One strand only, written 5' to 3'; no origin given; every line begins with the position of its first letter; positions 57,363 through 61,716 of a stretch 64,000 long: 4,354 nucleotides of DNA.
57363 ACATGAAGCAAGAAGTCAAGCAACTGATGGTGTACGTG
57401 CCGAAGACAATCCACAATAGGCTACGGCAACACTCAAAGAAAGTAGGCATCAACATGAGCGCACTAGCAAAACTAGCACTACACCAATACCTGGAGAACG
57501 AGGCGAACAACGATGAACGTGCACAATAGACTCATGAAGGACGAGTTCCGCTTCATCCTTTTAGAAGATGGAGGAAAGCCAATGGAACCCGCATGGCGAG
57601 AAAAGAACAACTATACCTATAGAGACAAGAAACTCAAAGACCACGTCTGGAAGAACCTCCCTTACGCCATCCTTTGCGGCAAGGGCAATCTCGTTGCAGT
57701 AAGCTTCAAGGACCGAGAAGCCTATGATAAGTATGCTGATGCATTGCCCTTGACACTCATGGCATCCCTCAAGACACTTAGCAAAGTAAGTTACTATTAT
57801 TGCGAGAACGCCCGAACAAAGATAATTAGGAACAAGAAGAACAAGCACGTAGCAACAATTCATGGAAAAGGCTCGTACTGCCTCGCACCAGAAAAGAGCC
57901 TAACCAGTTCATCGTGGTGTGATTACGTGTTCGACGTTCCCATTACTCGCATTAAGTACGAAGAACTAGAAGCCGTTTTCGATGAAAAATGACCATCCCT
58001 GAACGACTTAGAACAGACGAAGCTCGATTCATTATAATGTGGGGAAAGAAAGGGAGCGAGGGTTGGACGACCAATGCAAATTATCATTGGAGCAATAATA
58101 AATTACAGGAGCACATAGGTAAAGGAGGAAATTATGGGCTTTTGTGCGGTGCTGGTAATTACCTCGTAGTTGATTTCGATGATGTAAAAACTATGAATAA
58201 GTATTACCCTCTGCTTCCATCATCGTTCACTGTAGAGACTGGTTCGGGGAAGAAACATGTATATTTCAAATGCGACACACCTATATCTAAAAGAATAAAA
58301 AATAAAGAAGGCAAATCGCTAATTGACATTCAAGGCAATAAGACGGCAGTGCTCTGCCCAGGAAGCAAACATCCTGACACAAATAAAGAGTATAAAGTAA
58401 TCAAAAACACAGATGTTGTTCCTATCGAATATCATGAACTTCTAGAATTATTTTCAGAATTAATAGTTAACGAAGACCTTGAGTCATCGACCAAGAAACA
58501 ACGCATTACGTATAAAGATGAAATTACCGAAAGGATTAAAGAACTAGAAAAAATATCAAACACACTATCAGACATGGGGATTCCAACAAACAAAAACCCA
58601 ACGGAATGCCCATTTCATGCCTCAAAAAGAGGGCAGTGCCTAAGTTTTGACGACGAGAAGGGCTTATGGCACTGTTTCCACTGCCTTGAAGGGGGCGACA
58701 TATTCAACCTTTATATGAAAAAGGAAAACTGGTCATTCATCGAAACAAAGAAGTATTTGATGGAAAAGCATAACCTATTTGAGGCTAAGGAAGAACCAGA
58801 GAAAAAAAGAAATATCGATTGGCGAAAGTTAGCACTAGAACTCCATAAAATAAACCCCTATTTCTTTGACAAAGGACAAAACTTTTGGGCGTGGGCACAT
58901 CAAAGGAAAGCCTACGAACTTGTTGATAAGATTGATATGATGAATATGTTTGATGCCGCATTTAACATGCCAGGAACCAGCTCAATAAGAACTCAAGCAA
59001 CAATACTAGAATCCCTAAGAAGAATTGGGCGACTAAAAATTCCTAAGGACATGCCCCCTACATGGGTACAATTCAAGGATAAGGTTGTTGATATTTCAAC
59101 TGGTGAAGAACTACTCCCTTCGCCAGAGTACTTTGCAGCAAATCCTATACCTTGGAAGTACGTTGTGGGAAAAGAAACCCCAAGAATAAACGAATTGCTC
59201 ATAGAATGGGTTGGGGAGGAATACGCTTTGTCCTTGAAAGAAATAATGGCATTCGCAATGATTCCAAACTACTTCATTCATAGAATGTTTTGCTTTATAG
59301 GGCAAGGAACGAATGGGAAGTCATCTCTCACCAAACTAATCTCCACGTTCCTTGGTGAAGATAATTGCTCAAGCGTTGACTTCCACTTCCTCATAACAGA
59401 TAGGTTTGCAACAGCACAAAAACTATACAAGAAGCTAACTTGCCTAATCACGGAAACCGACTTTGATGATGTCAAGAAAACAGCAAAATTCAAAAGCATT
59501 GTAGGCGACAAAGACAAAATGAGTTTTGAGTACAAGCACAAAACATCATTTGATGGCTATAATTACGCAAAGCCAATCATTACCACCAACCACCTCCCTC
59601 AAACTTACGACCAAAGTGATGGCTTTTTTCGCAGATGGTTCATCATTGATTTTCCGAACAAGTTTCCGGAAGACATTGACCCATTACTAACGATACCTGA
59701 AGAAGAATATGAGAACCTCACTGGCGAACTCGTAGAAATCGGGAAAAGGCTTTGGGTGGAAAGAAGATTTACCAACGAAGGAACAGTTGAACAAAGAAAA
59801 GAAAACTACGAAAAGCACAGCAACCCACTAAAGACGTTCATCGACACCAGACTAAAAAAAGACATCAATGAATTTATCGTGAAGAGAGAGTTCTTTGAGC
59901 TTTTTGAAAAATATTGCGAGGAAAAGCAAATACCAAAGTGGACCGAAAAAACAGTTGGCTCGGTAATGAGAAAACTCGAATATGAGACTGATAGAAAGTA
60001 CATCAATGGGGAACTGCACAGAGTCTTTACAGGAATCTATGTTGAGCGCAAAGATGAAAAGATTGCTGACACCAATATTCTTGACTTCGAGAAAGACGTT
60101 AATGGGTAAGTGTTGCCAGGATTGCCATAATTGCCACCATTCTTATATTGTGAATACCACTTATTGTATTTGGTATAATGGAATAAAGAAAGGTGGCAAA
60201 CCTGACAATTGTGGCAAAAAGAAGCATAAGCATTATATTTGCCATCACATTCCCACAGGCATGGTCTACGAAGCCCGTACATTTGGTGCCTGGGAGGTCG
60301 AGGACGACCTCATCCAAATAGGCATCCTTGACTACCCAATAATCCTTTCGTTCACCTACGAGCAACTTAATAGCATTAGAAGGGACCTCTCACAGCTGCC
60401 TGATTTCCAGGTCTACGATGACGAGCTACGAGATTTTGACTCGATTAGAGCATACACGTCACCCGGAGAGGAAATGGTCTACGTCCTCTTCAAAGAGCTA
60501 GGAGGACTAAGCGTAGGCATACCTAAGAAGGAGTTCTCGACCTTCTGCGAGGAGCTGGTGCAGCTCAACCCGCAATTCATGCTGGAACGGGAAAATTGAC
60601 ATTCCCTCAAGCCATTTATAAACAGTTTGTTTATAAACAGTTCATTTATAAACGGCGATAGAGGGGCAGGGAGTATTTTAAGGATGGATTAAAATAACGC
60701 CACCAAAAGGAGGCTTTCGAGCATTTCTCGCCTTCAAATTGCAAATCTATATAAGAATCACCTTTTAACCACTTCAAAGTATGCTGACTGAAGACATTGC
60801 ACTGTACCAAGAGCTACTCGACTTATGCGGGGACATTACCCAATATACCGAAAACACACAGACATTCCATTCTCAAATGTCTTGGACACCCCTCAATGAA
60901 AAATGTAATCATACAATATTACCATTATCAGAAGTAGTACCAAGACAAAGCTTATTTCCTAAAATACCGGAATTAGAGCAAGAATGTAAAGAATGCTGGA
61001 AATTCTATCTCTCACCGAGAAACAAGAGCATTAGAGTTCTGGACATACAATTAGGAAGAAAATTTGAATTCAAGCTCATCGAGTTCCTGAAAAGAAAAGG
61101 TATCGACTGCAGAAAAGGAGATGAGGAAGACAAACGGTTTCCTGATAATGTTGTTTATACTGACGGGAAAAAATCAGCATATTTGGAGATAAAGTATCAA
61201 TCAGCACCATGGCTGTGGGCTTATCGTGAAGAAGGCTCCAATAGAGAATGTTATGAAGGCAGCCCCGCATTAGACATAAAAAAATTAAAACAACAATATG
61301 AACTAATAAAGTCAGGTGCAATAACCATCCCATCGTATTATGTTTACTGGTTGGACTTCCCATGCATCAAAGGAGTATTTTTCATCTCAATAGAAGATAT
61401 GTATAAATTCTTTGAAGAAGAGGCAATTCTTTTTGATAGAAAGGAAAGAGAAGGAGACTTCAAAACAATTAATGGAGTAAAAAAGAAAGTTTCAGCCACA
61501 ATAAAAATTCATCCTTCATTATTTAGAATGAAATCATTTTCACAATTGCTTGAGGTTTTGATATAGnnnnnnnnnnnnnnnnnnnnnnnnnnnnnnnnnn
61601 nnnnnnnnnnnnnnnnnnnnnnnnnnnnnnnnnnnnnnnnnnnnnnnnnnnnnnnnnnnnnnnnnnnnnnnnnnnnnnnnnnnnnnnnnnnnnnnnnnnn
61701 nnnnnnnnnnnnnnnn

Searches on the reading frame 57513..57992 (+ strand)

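Call 3: search_protein_families(library=pfam, proteins=[window:57513-57992:+], max_evalue=0.1)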
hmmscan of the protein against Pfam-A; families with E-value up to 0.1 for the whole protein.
window:57513-57992:+ (159 aa): 1 family
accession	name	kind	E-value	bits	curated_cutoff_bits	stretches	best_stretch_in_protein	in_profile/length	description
PF09250.16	Prim-Pol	-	0.02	15.8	22.8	1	12-131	9-138/158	Bifunctional DNA primase/polymerase, N-terminal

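Call 4: search_protein_families(library=ncbifam, proteins=[window:57513-57992:+], max_evalue=0.1)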
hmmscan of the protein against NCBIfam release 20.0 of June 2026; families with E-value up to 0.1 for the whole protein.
window:57513-57992:+ (159 aa): 0 families

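Call 7: search_protein_families(library=phrogs, proteins=[window:57513-57992:+], max_evalue=0.01)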
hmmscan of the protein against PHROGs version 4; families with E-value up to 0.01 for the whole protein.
window:57513-57992:+ (159 aa): 0 families

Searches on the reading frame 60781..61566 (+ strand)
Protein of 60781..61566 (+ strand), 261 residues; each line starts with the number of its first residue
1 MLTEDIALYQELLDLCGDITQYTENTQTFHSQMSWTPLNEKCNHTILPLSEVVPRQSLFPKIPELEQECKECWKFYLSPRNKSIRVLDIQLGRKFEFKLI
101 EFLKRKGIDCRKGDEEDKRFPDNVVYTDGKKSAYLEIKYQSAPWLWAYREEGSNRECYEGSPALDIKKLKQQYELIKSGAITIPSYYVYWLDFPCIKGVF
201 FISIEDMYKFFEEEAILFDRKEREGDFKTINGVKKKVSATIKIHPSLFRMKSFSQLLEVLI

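Call 3: search_protein_families(library=pfam, proteins=[window:60781-61566:+], max_evalue=0.1)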
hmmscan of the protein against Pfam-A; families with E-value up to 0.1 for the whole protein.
window:60781-61566:+ (261 aa): 0 families

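Call 4: search_protein_families(library=ncbifam, proteins=[window:60781-61566:+], max_evalue=0.1)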
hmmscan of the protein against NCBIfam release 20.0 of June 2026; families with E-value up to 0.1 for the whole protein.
window:60781-61566:+ (261 aa): 0 families

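Call 6: search_protein_families(library=padloc, proteins=[window:60781-61566:+], max_evalue=0.1)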
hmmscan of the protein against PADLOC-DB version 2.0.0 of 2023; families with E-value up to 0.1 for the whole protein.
window:60781-61566:+ (261 aa): 0 families

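Call 7: search_protein_families(library=phrogs, proteins=[window:60781-61566:+], max_evalue=0.01)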
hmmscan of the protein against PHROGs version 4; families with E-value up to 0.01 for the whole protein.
window:60781-61566:+ (261 aa): 0 families

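Call 19: find_homologous_proteins(query=window:60781-61566:+, max_evalue=0.001)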
Query window:60781-61566:+ (261 aa): 50 proteins with E <= 0.001 among 338 candidates.
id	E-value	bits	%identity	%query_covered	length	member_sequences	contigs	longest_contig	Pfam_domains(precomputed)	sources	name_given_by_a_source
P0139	3.2e-175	599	100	100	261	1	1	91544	-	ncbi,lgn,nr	ncbi:hypothetical protein JXA12_05790 [Candidatus Woesearchaeota archaeon]|nr:hypothetical protein [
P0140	1.1e-115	404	68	98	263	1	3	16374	-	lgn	-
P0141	1.4e-113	397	67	99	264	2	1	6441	-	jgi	jgi:hypothetical protein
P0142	1.7e-110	387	64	98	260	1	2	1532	-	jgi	-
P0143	1.7e-107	377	62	100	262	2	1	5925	-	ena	-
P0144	2.5e-106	373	66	97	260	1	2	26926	-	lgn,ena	-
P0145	3.6e-103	362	61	99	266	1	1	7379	-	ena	-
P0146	5.4e-103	362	63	99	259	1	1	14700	-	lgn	-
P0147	6.9e-103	362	61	99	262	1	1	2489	-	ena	-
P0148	8.6e-101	355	62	98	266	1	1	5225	-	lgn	-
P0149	1.5e-90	321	56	98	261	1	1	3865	-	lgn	-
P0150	8.0e-90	319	55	100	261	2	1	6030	-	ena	-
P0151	4.7e-89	316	56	100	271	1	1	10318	-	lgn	-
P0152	1.2e-88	315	55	99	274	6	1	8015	-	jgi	-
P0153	6.5e-87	309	55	100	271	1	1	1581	-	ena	-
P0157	2.3e-79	284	50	100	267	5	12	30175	-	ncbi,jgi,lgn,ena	jgi:hypothetical protein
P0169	9.4e-57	210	44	89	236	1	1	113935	-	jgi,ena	-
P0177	8.1e-52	194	42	96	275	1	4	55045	-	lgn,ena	-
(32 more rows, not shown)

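Call 29: predict_structure(alignment_id=A2)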
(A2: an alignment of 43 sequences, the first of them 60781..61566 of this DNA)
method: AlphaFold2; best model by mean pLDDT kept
length: 261 residues; sequences in the alignment: 43
mean_pLDDT: 92.4   pTM: 0.90
mean pLDDT of the five models: 92.4, 92.2, 92.2, 91.5, 91.3
residues with pLDDT >= 90: 199; 70-90: 56; 50-70: 6; < 50: 0
segments of 3 or more residues with pLDDT < 50: none
pLDDT, mean of each block of 10 residues (from residue 1): 93 96 90 95 95 94 97 87 74 95 98 93 97 97 84 83 92 98 98 96 98 91 84 88 93 98 95
secondary structure, 60 per line:
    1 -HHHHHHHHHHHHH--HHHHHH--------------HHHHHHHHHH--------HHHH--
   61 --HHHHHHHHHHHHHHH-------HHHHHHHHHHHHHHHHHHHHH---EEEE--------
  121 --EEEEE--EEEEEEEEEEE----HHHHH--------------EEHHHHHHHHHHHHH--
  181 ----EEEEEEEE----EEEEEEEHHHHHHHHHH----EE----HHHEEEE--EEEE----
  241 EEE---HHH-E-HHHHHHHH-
elements in order: H2-14 H17-22 H37-46 H55-58 H63-77 H85-105 E109-112 E123-127 E130-140 H145-149 H166-178 E185-192 E197-203 H204-213 E227-230 E233-236 E241-243 H253-260

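Call 46: search_solved_structures(query=A2, max_evalue=1, show_alignments=1)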
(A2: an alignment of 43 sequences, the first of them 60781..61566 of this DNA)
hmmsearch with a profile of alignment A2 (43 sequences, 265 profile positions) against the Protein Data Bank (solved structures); distinct sequences matched with E-value up to 1: 0.

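Call 82: find_encoding_contigs(protein=P0169, flank=6000, max_places=2)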
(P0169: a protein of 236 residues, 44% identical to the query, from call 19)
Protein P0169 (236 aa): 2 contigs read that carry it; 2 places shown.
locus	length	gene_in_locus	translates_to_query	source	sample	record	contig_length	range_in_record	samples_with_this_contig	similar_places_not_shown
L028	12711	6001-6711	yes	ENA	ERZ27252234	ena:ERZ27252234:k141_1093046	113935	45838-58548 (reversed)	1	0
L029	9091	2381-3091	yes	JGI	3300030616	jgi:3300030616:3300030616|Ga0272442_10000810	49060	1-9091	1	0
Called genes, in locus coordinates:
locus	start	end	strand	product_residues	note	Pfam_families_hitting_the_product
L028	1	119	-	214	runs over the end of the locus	PF02585:PIG-L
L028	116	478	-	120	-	PF01925:TauE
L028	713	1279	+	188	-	PF08281:Sigma70_r4_2, PF04545:Sigma70_r4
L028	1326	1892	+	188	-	-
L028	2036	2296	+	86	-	PF04026:SpoVG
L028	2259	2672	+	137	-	PF08378:NERD (weak), PF02021:UPF0102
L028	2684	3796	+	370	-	PF05362:Lon_C (weak), PF13541:ChlI, PF00158:Sigma54_activat (weak), PF01078:Mg_chelatase, PF07728:AAA_5, PF00493:MCM (weak)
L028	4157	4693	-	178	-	PF13248:Zn_ribbon_3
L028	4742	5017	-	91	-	-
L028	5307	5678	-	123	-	-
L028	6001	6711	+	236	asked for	-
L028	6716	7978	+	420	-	-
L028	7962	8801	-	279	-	PF01555:N6_N4_Mtase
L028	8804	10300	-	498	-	PF01555:N6_N4_Mtase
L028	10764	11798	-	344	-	-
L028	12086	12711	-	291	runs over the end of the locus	PF02899:Phage_int_SAM_1, PF13102:Phage_int_SAM_5 (weak), PF13495:Phage_int_SAM_4 (weak), PF00589:Phage_integrase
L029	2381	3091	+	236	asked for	-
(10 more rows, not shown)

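Call 83: find_encoding_contigs(protein=P0177, flank=6000, max_places=2)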
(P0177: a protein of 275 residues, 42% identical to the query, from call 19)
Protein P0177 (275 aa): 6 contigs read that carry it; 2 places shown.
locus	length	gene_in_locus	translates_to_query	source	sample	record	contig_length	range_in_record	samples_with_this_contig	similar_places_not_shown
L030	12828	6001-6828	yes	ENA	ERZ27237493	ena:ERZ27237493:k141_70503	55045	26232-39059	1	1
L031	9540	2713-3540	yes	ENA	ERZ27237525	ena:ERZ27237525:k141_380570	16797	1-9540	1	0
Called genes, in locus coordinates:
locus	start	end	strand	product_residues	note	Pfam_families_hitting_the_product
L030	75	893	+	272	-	-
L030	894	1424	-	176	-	-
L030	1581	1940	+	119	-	-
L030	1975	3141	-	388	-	PF01170:UPF0020 (faint)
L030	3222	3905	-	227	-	PF15515:MvaI_BcnI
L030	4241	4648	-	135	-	-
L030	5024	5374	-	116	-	-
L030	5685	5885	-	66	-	PF00872:Transposase_mut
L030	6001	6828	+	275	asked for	-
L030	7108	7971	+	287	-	PF01555:N6_N4_Mtase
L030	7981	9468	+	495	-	PF01555:N6_N4_Mtase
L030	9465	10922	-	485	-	PF01702:TGT (weak)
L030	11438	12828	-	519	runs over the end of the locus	-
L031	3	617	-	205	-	?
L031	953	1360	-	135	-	-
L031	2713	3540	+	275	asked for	-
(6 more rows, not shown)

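Call 84: find_encoding_contigs(protein=P0157, flank=6000, max_places=3)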
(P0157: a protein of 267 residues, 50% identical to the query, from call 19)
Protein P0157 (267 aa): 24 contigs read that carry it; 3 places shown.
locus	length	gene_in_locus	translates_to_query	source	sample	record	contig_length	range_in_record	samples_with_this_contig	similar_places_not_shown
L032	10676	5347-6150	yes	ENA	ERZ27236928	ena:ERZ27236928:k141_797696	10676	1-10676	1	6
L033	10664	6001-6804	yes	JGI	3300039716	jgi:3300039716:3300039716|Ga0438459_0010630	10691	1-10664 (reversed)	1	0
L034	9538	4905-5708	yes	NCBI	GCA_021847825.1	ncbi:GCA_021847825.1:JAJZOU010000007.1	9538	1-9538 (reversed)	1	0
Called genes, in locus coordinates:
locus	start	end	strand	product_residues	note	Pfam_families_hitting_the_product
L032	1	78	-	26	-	?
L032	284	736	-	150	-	-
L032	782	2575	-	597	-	-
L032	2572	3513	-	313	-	PF01555:N6_N4_Mtase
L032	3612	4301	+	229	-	PF14338:Mrr_N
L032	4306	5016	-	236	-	PF12705:PDDEXK_1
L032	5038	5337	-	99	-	-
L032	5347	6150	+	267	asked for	-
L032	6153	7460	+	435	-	PF01702:TGT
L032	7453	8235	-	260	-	PF01555:N6_N4_Mtase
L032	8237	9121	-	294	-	PF01555:N6_N4_Mtase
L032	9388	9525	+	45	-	-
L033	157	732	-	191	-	-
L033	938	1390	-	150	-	-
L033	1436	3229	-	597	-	-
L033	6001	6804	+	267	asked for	-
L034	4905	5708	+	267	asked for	-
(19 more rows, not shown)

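Call 86: search_protein_families(library=pfam, proteins=[L028:8804-10300:-, L030:7981-9468:+, L028:6716-7978:+, L032:782-2575:-, L032:4306-5016:-], max_evalue=0.01)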
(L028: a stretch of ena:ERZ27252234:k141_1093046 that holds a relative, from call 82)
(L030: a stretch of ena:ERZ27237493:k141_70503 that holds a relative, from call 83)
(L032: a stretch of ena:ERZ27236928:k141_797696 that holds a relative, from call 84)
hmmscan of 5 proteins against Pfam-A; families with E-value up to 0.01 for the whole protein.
L028:8804-10300:- (498 aa): 3 families
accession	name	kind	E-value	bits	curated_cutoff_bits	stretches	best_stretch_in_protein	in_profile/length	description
PF01555.25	N6_N4_Mtase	-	4.4e-64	216.9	26.7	2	261-476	1-220/221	DNA methylase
PF02086.21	MethyltransfD12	-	0.00017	21.8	22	0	197-318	109-230/253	D12 class N6 adenine-specific DNA methyltransferase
PF01170.24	UPF0020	-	0.00022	21.4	22.3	0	430-482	20-72/197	RMKL-like, methyltransferase domain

L030:7981-9468:+ (495 aa): 1 family
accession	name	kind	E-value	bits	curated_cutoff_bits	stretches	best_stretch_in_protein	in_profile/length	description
PF01555.25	N6_N4_Mtase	-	4.5e-60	203.8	26.7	2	257-478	1-219/221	DNA methylase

L028:6716-7978:+ (420 aa): 0 families

L032:782-2575:- (597 aa): 1 family
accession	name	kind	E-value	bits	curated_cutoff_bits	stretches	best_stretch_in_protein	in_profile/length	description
PF03836.20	RasGAP_C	-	0.0042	17.6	26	0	87-224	47-131/137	RasGAP C-terminus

L032:4306-5016:- (236 aa): 1 family
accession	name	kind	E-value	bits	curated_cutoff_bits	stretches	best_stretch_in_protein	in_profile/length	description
PF12705.13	PDDEXK_1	-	1.6e-10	41.8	22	1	51-185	83-196/247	PD-(D/E)XK nuclease superfamily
